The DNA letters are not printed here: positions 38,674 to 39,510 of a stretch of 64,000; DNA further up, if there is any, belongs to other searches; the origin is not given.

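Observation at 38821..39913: Tandem paralogs of an FmdB-like zinc ribbon split by a ~95-aa inserted domain, with disordered Pro/Lys tails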

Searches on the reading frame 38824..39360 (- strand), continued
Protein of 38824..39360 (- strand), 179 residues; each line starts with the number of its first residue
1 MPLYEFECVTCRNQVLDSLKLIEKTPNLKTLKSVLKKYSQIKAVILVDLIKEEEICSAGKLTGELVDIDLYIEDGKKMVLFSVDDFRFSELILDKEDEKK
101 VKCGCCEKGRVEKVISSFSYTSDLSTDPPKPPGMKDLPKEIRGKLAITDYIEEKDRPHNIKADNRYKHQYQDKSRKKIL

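Call 56: search_protein_families(library=pfam, proteins=[L087:1-708:-, P0175, P0178, P0149, P0150], max_evalue=10)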
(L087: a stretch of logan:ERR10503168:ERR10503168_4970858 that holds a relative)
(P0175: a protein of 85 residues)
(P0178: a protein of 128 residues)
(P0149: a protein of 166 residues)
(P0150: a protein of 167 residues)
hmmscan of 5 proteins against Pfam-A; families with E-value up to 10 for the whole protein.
L087:1-708:- (236 aa): 3 families
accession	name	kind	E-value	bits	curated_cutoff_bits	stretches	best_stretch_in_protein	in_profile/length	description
PF00378.25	ECH_1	-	3.2e-47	161.4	27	1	11-229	2-217/251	Enoyl-CoA hydratase/isomerase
PF16113.10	ECH_2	-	3.8e-31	109.3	27.2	1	16-230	2-212/335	Enoyl-CoA hydratase/isomerase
PF07261.16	DnaB_2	-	0.075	13.2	22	1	200-232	39-71/74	Replication initiation and membrane attachment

P0175 (85 aa): 16 families
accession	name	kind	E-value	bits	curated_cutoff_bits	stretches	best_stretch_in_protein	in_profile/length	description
PF09723.15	Zn_ribbon_8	-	1.5e-13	51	34.4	1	1-42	1-41/41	Zinc ribbon domain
PF06676.16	DUF1178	-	0.00026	21.9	31.6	1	7-70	7-75/147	Protein of unknown function (DUF1178)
PF23451.1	Zn_ribbon_PaaD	-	0.002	18.2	27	1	22-41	9-28/53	PaaD zinc beta ribbon domain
PF22747.2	Zn_ribbon_DUF2089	-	0.0022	18.5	27.6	1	27-36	12-21/32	DUF2089 zinc ribbon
PF08271.17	Zn_Ribbon_TF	-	0.01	15.8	29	1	29-43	2-16/43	TFIIB zinc-binding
PF24110.1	DUF7385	-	0.014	15.5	28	1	7-30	28-51/72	Family of unknown function (DUF7385)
PF15777.11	Anti-TRAP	-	0.016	15.6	32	1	5-38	10-41/59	Tryptophan RNA-binding attenuator protein inhibitory protein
PF15801.11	zf-C6H2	-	0.019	15.5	30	1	24-43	9-26/47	zf-MYND-like zinc finger, mRNA-binding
PF13719.11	Zn_ribbon_5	-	0.052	13.7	29.3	1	7-35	4-33/37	zinc-ribbon domain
PF01155.25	HypA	-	0.071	13.6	28.9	1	5-39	70-98/112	Hydrogenase/urease nickel incorporation, metallochaperone, hypA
PF13453.11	Zn_ribbon_TFIIB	-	0.12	12.3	22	1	29-42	1-14/41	Transcription factor zinc-finger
PF04438.22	zf-HIT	-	0.14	12.3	24.7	1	25-35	11-21/30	HIT zinc finger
PF13717.11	Zn_ribbon_4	-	0.25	11.8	30.3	1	23-34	21-32/36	zinc-ribbon domain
PF19134.6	DUF5817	-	0.26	11.8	31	1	8-49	6-43/57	Domain of unknown function (DUF5817)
PF01096.23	Zn_ribbon_TFIIS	-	0.27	11.5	21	1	29-38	2-11/39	Transcription factor S-II (TFIIS)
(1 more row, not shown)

P0178 (128 aa): 13 families
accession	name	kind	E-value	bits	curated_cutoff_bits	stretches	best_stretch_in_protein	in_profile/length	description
PF09723.15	Zn_ribbon_8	-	3.6e-12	46.5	34.4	1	1-42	1-41/41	Zinc ribbon domain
PF06676.16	DUF1178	-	0.018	15.9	31.6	1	21-56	26-61/147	Protein of unknown function (DUF1178)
PF15777.11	Anti-TRAP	-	0.061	13.8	32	1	5-38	10-41/59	Tryptophan RNA-binding attenuator protein inhibitory protein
PF05207.18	Zn_ribbon_CSL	-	0.085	13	29.2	1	3-34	16-47/55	CSL zinc finger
PF21957.2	Zn_ribbon_16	-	0.12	12.8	27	1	19-40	4-27/65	Zinc beta-ribbon finger, putative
PF01155.25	HypA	-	0.14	12.6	28.9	1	5-39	70-98/112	Hydrogenase/urease nickel incorporation, metallochaperone, hypA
PF01096.23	Zn_ribbon_TFIIS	-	0.16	12.3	21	1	6-15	29-38/39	Transcription factor S-II (TFIIS)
PF23455.1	DUF7129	-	0.19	12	30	1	5-35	11-35/45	Domain of unknown function (DUF7129)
PF23451.1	Zn_ribbon_PaaD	-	0.22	11.6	27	1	21-39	8-26/53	PaaD zinc beta ribbon domain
PF13717.11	Zn_ribbon_4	-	0.38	11.2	30.3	1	24-35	22-33/36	zinc-ribbon domain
PF20566.3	Eap1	-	1.5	8.2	28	1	58-117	666-731/751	eIF4E-associated protein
PF04438.22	zf-HIT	-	1.9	8.7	24.7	1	25-35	11-21/30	HIT zinc finger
PF23783.1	Zn_ribbon_TiaS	-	2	8.6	27.3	1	26-40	18-32/41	TiaS C-terminal zinc ribbon domain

P0149 (166 aa): 2 families
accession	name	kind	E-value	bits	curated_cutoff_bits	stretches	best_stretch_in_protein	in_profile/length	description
PF09723.15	Zn_ribbon_8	-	3.6e-05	24.1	34.4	1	1-17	1-17/41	Zinc ribbon domain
PF00403.32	HMA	-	0.062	14.1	24.8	1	7-23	8-24/62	Heavy-metal-associated domain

P0150 (167 aa): 7 families
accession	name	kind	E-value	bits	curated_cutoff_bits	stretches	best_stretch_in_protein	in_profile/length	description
PF09723.15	Zn_ribbon_8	-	1.7e-07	31.6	34.4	2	1-14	1-14/41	Zinc ribbon domain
PF06676.16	DUF1178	-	0.0091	16.8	31.6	1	94-153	25-83/147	Protein of unknown function (DUF1178)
PF23783.1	Zn_ribbon_TiaS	-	0.056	13.6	27.3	0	6-20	20-34/41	TiaS C-terminal zinc ribbon domain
PF23165.1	zf-C2H2_FBX41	-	0.066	13.1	24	0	103-110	4-11/30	F-box only protein 41 C2H2 zinc finger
PF24440.1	DUF7559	-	0.098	13.4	27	1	91-111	22-45/52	Family of unknown function (DUF7559)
PF23455.1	DUF7129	-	0.15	12.2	30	1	5-18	11-24/45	Domain of unknown function (DUF7129)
PF23451.1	Zn_ribbon_PaaD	-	0.3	11.2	27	1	96-114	9-27/53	PaaD zinc beta ribbon domain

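Call 61: find_homologous_proteins(query=P0175, max_evalue=0.001)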
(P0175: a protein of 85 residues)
Query P0175 (85 aa): 3 proteins with E <= 0.001 among 3 candidates.
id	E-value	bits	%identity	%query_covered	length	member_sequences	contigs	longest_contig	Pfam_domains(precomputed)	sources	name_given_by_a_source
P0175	2.3e-52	193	100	100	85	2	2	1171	PF09723.16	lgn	-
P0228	3.8e-31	125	69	100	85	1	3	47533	PF09723.16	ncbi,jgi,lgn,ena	-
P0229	4.3e-8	51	58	53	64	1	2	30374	PF09723.16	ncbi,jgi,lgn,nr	ncbi:MAG: Zinc ribbon domain protein [Syntrophorhabdaceae bacterium PtaU1.Bin034]|jgi:putative FmdB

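Call 62: find_encoding_contigs(protein=P0228, flank=10000, max_places=3)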
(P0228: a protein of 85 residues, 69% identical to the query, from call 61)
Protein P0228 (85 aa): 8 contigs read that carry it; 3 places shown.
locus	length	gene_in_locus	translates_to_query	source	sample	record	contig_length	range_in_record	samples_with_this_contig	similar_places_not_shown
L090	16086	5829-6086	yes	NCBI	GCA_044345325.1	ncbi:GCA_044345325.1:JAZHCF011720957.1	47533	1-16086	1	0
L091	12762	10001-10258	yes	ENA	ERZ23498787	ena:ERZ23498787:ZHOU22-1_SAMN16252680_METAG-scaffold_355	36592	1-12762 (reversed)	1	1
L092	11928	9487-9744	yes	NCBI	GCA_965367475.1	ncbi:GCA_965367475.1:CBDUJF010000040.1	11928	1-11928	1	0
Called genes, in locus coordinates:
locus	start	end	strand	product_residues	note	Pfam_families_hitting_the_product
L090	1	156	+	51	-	?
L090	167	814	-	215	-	PF00578:AhpC-TSA, PF08534:Redoxin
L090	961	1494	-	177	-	PF13240:Zn_Ribbon_1 (weak)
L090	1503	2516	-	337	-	PF01118:Semialdhyde_dh, PF02774:Semialdhyde_dhC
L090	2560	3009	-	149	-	PF02502:LacAB_rpiB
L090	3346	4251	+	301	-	PF03193:RsgA_GTPase (faint), PF00009:GTP_EFTU, PF01926:MMR_HSR1, PF02421:FeoB_N, PF04548:AIG1 (weak), PF10662:PduV-EutP (weak), PF02492:cobW (weak), PF07650:KH_2, +1 more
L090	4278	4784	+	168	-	PF14512:TM1586_NiRdase (weak), PF00881:Nitroreductase, PF14512:TM1586_NiRdase (weak)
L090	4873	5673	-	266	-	PF00378:ECH_1, PF16113:ECH_2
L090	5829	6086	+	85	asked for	PF09723:Zn_ribbon_8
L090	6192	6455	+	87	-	PF09723:Zn_ribbon_8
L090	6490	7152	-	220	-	PF01502:PRA-CH, PF01503:PRA-PH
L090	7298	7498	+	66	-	PF01192:RNA_pol_Rpb6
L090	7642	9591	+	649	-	PF05378:Hydant_A_N, PF01968:Hydantoinase_A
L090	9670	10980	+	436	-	PF01593:Amino_oxidase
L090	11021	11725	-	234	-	PF01128:IspD, PF12804:NTP_transf_3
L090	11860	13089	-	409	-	PF04464:Glyphos_transf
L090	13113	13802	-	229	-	PF00483:NTP_transferase (weak), PF12804:NTP_transf_3, PF20202:DUF6564 (faint)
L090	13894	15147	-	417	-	PF04464:Glyphos_transf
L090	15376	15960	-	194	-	PF00908:dTDP_sugar_isom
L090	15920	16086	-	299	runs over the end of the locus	PF00483:NTP_transferase, PF12804:NTP_transf_3 (weak)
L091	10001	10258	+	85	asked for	PF09723:Zn_ribbon_8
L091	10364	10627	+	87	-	PF09723:Zn_ribbon_8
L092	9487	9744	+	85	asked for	PF09723:Zn_ribbon_8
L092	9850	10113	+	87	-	PF09723:Zn_ribbon_8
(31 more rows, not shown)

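Call 66: list_cluster_members(proteins=[P0228, L090:6192-6452:+, P0175])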
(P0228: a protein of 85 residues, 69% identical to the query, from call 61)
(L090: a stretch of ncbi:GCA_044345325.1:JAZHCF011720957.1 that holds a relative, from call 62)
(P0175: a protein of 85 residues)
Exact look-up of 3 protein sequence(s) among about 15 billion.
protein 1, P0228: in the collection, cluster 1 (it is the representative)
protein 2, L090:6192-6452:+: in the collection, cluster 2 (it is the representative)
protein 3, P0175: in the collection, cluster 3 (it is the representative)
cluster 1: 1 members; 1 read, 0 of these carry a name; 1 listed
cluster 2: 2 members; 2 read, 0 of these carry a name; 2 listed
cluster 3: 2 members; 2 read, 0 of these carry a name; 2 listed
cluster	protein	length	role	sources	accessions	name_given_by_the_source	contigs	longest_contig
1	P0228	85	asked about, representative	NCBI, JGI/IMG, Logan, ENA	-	-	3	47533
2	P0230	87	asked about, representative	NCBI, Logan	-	-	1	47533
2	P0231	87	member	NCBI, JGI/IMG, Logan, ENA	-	-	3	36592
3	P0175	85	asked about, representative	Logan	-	-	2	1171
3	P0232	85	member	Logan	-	-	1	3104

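Call 77: find_related_loci(query=P0230, collection=metagenome_contigs, flank=3000)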
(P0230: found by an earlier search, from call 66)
Query P0230 (87 aa) in metagenome_contigs; peptide patterns used: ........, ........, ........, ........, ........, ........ (x = any residue, [..] = any of these).
600 stretches matched a pattern (row limit reached: there are more); 336 encode a relative of the query (tblastn E <= 1e-3); the best 80 are kept; 80 distinct loci.
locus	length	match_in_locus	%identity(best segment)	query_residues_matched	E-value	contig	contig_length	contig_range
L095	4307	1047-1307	75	1-87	8e-43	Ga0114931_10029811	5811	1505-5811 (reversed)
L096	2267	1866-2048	44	1-61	1e-13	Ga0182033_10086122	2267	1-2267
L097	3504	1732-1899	43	1-56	1e-12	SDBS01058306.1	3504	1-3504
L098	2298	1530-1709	39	1-61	4e-12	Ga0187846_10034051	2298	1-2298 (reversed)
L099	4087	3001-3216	45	1-70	8e-12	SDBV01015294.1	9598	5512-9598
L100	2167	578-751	41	1-58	1e-11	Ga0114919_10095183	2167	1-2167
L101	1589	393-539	49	1-49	1e-11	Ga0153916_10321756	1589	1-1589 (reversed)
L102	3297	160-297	46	1-46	2e-11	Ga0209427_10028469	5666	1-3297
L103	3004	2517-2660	48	1-48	2e-11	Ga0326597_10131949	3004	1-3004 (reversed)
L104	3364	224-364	45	1-47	2e-11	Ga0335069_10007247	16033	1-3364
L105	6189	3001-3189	37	1-62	5e-11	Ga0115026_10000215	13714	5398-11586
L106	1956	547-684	46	1-46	6e-11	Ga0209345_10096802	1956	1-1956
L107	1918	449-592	46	1-48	5e-11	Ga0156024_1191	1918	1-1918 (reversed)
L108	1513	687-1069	45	1-48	7e-11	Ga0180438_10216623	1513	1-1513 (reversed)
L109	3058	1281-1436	42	1-52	7e-11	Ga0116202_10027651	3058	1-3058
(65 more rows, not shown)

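Call 80: search_protein_families(library=padloc, proteins=[window:38824-39360:-, P0149, P0150, P0228, P0230], max_evalue=1)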
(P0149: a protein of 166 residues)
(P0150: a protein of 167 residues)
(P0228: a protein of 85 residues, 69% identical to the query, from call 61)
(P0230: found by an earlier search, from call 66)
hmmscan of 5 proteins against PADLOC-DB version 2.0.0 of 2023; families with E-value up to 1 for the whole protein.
window:38824-39360:- (179 aa): 0 families

P0149 (166 aa): 0 families

P0150 (167 aa): 1 family
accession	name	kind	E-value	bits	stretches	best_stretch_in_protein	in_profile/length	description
PDLC04259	PDC-M01B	-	0.0094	13.9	1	53-114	52-107/277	-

P0228 (85 aa): 0 families

P0230 (87 aa): 3 families
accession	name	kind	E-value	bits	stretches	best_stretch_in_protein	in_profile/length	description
PDLC00251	LmuB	-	0.0026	14.5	1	8-53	273-317/556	AAA ATPase domain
PDLC00249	LmuB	-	0.016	11.9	1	21-52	285-316/565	AAA ATPase domain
PDLC00258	LmuB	-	0.033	11.5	1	20-57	279-316/376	AAA ATPase domain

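Call 81: search_protein_families(library=phrogs, proteins=[window:38824-39360:-, P0149, P0150, P0228, P0230], max_evalue=1)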
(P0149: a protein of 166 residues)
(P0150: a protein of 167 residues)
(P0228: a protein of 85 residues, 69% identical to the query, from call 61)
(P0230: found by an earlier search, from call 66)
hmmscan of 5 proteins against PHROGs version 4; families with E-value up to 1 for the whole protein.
window:38824-39360:- (179 aa): 3 families
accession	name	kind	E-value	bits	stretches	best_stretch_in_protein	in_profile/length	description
phrog_9584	-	unknown function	0.0029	18.5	1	98-134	4-39/59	-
phrog_6417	-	other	0.079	13.9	1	96-112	3-19/68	translational regulator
phrog_14036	-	unknown function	0.099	13.9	0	63-95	25-57/70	-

P0149 (166 aa): 3 families
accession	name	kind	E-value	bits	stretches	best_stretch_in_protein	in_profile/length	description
phrog_385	-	transcription regulation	0.025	16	1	1-46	1-47/80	transcriptional regulator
phrog_4959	-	unknown function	0.061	13.9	1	8-55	38-85/160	-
phrog_13665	-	unknown function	0.067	14.7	1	1-26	1-28/69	-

P0150 (167 aa): 4 families
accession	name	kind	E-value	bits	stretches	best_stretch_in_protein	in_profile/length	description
phrog_33543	-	unknown function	0.025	14.6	1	73-110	33-71/343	-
phrog_19173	-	unknown function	0.35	11.9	1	94-110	5-21/65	-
phrog_6332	-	unknown function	0.43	11.5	1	97-111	3-17/60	-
phrog_36976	-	unknown function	0.63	11.1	0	96-110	20-34/79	-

P0228 (85 aa): 5 families
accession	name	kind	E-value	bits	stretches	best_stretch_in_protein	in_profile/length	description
phrog_13665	-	unknown function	0.0012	20.3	1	1-48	1-50/69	-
phrog_1076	-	transcription regulation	0.013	15.9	1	1-74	91-157/339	FmdB-like transcriptional regulator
phrog_16900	-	unknown function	0.11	13.2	1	1-35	9-41/56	-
phrog_7921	-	unknown function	0.13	13.5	1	28-47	1-20/70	-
phrog_8730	-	unknown function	0.27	12.5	1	22-56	145-175/191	-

P0230 (87 aa): 17 families
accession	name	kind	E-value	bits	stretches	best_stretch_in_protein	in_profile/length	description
phrog_13665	-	unknown function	6.3e-07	30.9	1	1-39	1-42/69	-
phrog_1076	-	transcription regulation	0.00034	21.1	1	1-44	91-134/339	FmdB-like transcriptional regulator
phrog_6417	-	other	0.0032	18.4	1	5-34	7-34/68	translational regulator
phrog_5104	-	unknown function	0.0054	17.3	1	6-40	56-90/228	-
phrog_6422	-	moron, auxiliary metabolic gene and host takeover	0.0056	18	1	5-42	7-45/120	Lar-like restriction alleviation protein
phrog_24502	-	other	0.043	14.8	1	21-38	107-124/177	zinc-finger domain protein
phrog_1474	-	unknown function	0.044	14.9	1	7-36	61-90/99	unknown function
phrog_25323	-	unknown function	0.06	14.3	1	22-47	75-102/159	-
phrog_23920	-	unknown function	0.062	14.3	1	7-35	6-34/62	-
phrog_1244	-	unknown function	0.067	13.6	1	6-38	109-144/157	-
phrog_5602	-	unknown function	0.071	13.8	1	20-36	11-27/60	-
phrog_559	-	DNA, RNA and nucleotide metabolism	0.09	12.5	1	5-45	278-316/607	HNH endonuclease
phrog_9414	-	unknown function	0.16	13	1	4-36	4-35/71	-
phrog_8470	-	unknown function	0.16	11.8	1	5-37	85-119/567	-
phrog_10371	-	DNA, RNA and nucleotide metabolism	0.27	10.4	1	5-51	136-182/683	DNA helicase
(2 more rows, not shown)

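Call 83: search_protein_families(library=pfam, proteins=[P0228, P0230], max_evalue=0.01)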
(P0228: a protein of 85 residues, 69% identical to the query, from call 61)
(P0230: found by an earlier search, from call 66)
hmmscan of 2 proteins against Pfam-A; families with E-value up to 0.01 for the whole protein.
P0228 (85 aa): 2 families
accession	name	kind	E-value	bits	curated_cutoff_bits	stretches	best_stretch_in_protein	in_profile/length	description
PF09723.15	Zn_ribbon_8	-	2.9e-09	37.2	34.4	1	1-42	1-41/41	Zinc ribbon domain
PF06676.16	DUF1178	-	0.0016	19.3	31.6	1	23-72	28-77/147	Protein of unknown function (DUF1178)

P0230 (87 aa): 2 families
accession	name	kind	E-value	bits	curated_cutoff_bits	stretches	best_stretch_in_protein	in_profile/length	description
PF09723.15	Zn_ribbon_8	-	1.9e-13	50.6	34.4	1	1-42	1-41/41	Zinc ribbon domain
PF23451.1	Zn_ribbon_PaaD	-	0.0038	17.3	27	1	21-40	8-27/53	PaaD zinc beta ribbon domain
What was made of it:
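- Tried and rejected: It gives weak sub-threshold matches to the B-type ribbon and tail (E 2.6e-4 to 9e-3; calls 56, 83).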

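Call 84: search_protein_families(library=ncbifam, proteins=[P0228, P0230], max_evalue=0.01)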
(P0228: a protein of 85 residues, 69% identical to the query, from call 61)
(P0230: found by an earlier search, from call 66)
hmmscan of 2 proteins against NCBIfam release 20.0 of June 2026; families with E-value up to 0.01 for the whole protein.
P0228 (85 aa): 2 families
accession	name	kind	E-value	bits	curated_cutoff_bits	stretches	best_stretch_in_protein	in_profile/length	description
TIGR02605.1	CxxC_CxxC_SSSS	subfamily_domain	1.9e-10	40.7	31.3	1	1-46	1-47/52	FmdB family zinc ribbon protein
NF053663.1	RPWMISH_prot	domain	7.1e-05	23.5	120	1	1-67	1-64/115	RPWMISH domain-containing protein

P0230 (87 aa): 2 families
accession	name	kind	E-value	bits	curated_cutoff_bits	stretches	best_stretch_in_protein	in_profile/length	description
TIGR02605.1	CxxC_CxxC_SSSS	subfamily_domain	5.9e-15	55.1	31.3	1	1-47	1-48/52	FmdB family zinc ribbon protein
NF053663.1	RPWMISH_prot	domain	7e-08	33.2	120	1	1-52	1-50/115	RPWMISH domain-containing protein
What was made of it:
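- Closest known: Uninserted 85/87-aa FmdB pair of Dadabacteria-like lineages. Different: Both pass the Pfam and TIGR cut-offs as ordinary FmdB proteins (calls 56, 83, 84).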
